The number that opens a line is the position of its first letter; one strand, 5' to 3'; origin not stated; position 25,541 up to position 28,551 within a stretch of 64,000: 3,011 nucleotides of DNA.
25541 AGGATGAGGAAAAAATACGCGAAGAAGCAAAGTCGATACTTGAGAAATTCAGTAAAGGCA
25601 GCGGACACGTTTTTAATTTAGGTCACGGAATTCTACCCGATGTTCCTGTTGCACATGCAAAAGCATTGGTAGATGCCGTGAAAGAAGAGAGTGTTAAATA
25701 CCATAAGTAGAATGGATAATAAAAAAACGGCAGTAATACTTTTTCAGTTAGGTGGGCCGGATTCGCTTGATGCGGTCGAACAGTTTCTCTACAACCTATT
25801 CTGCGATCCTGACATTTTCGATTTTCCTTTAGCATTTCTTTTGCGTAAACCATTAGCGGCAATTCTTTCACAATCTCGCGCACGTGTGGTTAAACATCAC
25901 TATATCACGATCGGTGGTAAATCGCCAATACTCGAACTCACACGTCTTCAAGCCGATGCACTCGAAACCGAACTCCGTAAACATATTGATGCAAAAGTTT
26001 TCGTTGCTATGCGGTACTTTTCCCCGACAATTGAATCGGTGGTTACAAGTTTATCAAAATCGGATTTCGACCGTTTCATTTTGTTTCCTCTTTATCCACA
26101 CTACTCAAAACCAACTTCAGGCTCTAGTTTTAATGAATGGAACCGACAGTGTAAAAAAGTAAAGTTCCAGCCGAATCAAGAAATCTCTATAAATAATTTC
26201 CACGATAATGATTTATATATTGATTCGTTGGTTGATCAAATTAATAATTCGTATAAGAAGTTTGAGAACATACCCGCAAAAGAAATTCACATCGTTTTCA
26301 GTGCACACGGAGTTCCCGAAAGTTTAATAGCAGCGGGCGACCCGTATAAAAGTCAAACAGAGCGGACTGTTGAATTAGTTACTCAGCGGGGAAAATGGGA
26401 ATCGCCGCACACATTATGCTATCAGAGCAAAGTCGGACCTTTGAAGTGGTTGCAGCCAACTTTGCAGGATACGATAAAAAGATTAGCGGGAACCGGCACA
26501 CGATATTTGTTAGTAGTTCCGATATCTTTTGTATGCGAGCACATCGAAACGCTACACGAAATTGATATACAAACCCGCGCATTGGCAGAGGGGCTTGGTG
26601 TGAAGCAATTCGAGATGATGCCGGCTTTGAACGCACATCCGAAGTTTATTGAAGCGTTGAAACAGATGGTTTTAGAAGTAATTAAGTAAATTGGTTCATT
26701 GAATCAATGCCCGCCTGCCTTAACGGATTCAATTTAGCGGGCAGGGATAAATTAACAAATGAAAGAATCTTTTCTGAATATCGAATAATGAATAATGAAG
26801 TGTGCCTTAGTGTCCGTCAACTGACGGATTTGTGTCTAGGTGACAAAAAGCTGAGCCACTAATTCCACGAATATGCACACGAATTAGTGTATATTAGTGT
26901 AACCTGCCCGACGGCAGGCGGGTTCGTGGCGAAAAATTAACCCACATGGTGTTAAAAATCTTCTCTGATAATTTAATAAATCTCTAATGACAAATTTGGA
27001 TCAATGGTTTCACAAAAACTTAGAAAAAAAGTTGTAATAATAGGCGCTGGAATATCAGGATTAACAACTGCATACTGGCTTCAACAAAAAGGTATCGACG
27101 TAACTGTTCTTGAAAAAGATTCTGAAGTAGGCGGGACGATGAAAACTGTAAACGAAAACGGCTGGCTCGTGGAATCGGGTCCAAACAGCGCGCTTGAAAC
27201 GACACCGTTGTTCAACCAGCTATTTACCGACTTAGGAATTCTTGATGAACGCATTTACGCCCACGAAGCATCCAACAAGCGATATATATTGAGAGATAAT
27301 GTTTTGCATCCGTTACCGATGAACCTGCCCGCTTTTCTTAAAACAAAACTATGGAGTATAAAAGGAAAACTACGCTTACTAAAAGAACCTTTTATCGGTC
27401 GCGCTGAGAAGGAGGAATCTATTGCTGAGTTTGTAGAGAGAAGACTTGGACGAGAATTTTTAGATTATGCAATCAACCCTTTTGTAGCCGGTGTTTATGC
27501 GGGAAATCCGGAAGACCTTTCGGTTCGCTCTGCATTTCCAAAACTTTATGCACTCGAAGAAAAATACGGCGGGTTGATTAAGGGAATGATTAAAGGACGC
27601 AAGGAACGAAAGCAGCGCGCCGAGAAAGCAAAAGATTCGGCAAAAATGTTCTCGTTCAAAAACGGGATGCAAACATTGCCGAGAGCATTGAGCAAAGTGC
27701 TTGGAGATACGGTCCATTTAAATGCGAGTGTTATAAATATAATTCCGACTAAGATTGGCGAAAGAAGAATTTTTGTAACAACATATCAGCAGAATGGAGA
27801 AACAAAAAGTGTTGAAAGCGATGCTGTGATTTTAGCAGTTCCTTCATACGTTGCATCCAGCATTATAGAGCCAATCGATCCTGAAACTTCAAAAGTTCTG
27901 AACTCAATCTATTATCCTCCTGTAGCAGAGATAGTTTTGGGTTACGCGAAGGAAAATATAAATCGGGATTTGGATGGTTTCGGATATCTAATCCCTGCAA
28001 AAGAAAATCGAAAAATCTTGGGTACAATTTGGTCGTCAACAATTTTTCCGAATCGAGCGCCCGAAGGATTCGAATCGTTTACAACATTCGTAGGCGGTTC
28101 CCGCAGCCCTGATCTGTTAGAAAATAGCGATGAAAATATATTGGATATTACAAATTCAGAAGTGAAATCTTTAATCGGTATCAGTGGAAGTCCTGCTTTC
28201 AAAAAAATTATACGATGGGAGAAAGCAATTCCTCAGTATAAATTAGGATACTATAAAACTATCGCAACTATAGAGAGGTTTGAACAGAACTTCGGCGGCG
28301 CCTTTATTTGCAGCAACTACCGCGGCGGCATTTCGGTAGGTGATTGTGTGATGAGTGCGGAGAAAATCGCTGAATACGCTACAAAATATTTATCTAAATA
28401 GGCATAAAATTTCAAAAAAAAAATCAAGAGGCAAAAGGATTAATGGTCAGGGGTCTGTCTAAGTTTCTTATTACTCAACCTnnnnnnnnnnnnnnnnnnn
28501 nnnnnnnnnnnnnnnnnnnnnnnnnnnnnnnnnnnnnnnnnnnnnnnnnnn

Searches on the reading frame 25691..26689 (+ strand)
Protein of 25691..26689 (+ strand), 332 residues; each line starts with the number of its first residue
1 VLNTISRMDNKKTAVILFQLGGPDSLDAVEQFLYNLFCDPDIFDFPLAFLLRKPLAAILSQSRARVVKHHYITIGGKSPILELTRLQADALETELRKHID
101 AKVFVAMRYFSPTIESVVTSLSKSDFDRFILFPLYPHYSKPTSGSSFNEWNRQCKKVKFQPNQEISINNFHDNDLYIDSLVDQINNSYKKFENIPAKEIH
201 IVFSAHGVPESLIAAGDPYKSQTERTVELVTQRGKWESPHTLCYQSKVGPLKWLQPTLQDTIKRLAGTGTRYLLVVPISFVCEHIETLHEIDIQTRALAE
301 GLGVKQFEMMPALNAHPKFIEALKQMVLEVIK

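Call 15: search_protein_families(library=pfam, proteins=[window:25691-26689:+])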
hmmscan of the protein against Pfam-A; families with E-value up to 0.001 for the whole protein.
window:25691-26689:+ (332 aa): 2 families
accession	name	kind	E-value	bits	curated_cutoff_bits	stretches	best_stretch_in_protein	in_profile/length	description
PF00762.24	Ferrochelatase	-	3.4e-106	355.3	27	1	12-329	1-315/317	Ferrochelatase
PF01903.22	CbiX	-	6.6e-05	23.6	22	0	246-325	28-106/106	CbiX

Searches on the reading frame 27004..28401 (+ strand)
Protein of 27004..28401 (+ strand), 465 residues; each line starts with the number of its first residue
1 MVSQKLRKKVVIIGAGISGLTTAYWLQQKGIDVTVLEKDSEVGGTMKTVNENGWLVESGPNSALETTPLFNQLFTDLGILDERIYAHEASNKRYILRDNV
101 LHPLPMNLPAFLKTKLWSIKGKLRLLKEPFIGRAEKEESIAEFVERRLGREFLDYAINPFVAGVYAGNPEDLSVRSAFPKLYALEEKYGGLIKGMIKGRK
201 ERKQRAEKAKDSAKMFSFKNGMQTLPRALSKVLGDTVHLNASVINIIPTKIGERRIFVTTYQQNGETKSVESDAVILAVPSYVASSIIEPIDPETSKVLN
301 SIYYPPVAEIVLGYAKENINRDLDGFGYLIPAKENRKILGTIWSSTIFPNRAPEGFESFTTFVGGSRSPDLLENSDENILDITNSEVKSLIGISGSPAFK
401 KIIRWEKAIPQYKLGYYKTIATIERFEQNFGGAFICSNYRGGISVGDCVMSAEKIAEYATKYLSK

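Call 15: search_protein_families(library=pfam, proteins=[window:27004-28401:+])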
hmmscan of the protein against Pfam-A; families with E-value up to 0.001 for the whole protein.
window:27004-28401:+ (465 aa): 13 families
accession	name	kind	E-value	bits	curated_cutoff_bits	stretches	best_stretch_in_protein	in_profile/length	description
PF01593.30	Amino_oxidase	-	6.8e-58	197.4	19.8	1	17-457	1-440/443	Flavin containing amine oxidoreductase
PF13450.12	NAD_binding_8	-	6.5e-14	52.4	21.9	1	12-74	1-65/68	NAD(P)-binding Rossmann-like domain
PF01266.30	DAO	-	1.2e-13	51.7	27.9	1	9-45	1-38/353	FAD dependent oxidoreductase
PF00890.30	FAD_binding_2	-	1.2e-06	28.5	20.4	1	10-53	2-43/414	FAD binding domain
PF07992.20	Pyr_redox_2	-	2.4e-06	27.7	26.1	1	8-42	143-177/291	Pyridine nucleotide-disulphide oxidoreductase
PF01946.23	Thi4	-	4.5e-06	26.5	26.2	1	8-46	18-57/235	Thi4 family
PF01494.25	FAD_binding_3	-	6.9e-06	26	22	1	9-41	3-35/349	FAD binding domain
PF03486.20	HI0933_like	-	6.2e-05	23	50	1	9-44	2-37/244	HI0933-like protein Rossmann domain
PF02558.23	ApbA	-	0.00017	21.6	22.2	0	10-59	1-46/150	Ketopantoate reductase PanE/ApbA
PF00070.33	Pyr_redox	-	0.0002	22.2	22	1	9-43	1-35/82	Pyridine nucleotide-disulphide oxidoreductase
PF13738.12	Pyr_redox_3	-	0.00041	20.1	30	1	11-46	1-36/305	Pyridine nucleotide-disulphide oxidoreductase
PF21799.2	MurD-like_N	-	0.00053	20.6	27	1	8-44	1-37/88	Mur ligase MurD-like, N-terminal domain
PF12831.13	FAD_oxidored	-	0.00071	19.4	27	0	10-46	2-38/416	FAD dependent oxidoreductase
